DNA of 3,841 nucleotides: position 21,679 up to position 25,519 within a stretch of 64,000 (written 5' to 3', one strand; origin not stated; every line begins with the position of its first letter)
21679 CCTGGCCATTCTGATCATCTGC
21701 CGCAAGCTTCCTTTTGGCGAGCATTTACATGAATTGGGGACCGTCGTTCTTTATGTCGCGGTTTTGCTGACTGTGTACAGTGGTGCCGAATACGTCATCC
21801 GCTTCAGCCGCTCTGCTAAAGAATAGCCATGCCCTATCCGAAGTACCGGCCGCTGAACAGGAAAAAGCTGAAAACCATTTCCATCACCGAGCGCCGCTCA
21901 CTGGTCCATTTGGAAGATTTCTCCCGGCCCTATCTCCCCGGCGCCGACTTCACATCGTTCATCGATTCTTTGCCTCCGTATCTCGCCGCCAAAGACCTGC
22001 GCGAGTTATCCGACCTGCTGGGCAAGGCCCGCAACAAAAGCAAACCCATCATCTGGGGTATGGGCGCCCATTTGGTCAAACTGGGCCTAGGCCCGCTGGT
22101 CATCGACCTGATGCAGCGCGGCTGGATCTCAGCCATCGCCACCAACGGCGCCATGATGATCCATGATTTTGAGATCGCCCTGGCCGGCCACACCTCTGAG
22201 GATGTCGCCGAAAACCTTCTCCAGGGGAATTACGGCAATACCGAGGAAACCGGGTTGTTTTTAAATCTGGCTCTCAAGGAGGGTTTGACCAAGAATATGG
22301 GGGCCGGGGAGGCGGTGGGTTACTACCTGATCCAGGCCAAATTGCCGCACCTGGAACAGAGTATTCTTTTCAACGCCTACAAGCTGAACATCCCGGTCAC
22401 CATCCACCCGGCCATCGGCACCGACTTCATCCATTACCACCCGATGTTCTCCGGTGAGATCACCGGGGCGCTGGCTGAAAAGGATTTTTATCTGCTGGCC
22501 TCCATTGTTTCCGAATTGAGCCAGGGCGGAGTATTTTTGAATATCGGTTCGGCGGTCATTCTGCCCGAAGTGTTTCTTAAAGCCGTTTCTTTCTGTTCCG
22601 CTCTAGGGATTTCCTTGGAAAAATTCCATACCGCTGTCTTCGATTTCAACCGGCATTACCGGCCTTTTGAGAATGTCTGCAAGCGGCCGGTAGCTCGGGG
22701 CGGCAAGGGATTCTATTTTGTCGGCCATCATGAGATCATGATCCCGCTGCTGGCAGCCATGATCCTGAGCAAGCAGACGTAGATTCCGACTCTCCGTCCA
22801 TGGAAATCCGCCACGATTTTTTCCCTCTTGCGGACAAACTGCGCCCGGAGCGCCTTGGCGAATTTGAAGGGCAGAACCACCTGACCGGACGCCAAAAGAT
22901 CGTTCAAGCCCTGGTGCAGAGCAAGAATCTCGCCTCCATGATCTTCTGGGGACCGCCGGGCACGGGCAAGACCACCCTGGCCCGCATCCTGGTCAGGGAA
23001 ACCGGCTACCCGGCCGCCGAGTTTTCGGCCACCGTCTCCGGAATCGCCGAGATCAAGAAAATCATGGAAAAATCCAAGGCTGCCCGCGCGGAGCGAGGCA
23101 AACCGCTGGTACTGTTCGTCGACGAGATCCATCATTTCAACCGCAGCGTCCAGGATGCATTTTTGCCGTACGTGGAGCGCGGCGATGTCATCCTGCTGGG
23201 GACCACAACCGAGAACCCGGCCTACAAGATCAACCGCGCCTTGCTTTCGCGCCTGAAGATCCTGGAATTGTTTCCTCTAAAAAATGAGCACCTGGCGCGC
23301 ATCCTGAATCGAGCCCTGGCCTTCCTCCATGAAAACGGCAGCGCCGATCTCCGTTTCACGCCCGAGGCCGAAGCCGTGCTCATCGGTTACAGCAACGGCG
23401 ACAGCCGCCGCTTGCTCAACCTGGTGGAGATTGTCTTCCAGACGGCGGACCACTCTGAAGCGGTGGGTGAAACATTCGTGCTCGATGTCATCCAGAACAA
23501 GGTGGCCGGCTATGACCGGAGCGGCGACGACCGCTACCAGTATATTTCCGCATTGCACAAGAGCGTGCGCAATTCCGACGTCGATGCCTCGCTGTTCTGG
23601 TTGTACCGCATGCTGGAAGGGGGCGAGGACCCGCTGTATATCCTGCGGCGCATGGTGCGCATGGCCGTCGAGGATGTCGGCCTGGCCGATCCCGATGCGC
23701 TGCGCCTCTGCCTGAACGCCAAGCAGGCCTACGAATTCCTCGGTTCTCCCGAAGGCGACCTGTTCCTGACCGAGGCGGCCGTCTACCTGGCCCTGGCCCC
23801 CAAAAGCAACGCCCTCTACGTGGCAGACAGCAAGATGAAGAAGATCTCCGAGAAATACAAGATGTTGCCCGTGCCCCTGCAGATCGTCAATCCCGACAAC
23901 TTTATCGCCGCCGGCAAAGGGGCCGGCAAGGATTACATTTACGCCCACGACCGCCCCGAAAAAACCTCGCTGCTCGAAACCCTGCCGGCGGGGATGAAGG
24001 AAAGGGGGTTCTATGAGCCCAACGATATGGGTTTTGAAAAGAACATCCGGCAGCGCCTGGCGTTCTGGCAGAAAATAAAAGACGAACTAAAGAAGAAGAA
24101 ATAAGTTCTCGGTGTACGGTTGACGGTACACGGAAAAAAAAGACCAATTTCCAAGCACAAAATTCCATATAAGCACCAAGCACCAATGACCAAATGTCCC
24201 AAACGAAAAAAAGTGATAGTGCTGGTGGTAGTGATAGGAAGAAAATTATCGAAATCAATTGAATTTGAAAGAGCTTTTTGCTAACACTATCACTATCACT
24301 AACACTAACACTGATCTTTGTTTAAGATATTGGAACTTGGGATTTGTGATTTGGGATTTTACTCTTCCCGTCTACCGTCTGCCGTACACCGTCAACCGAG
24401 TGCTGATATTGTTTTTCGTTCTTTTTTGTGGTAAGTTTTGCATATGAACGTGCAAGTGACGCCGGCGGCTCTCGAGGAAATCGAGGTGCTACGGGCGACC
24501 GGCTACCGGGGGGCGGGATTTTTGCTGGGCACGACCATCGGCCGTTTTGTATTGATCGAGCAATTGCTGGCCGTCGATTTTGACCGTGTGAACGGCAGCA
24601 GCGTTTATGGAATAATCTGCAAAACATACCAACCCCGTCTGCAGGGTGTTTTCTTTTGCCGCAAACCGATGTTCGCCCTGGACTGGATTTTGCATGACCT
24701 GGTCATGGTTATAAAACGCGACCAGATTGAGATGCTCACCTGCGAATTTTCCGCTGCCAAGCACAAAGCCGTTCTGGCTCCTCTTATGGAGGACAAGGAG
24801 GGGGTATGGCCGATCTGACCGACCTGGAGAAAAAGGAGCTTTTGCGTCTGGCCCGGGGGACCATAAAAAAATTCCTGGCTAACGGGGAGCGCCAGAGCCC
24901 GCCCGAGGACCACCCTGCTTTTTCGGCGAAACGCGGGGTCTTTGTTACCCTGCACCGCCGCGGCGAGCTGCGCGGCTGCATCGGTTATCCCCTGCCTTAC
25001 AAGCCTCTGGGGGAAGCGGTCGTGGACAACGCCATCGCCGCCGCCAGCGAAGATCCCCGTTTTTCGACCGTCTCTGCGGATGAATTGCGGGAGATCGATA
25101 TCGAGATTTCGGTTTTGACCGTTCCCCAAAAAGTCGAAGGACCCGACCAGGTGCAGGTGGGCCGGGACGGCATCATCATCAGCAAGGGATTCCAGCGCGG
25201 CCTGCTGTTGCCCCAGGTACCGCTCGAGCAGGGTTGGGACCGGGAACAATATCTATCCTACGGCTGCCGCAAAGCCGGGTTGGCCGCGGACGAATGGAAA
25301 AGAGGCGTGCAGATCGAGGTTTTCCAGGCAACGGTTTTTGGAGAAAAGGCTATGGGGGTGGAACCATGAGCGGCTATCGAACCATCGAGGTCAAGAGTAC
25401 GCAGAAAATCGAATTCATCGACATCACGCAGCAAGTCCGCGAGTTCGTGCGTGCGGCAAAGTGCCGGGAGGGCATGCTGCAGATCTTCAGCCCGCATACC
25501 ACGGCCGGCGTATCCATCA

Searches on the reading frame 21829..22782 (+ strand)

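Call 77: search_protein_families(library=pfam, max_evalue=0.0001, proteins=[window:21829-22782:+])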
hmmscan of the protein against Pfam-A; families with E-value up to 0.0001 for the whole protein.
window:21829-22782:+ (317 aa): 1 family
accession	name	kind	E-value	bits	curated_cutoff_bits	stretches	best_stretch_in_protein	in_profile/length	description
PF01916.23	DS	-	2e-06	27.7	27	0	53-122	12-82/288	Deoxyhypusine synthase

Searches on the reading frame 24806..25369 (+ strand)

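Call 78: search_protein_families(library=pfam, max_evalue=0.0001, proteins=[window:24806-25369:+])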
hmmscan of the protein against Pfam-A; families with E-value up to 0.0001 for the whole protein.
window:24806-25369:+ (187 aa): 1 family
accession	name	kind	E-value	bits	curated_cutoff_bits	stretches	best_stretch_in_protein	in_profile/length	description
PF01871.22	AMMECR1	-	1.9e-58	197.1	25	1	13-178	1-168/168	AMMECR1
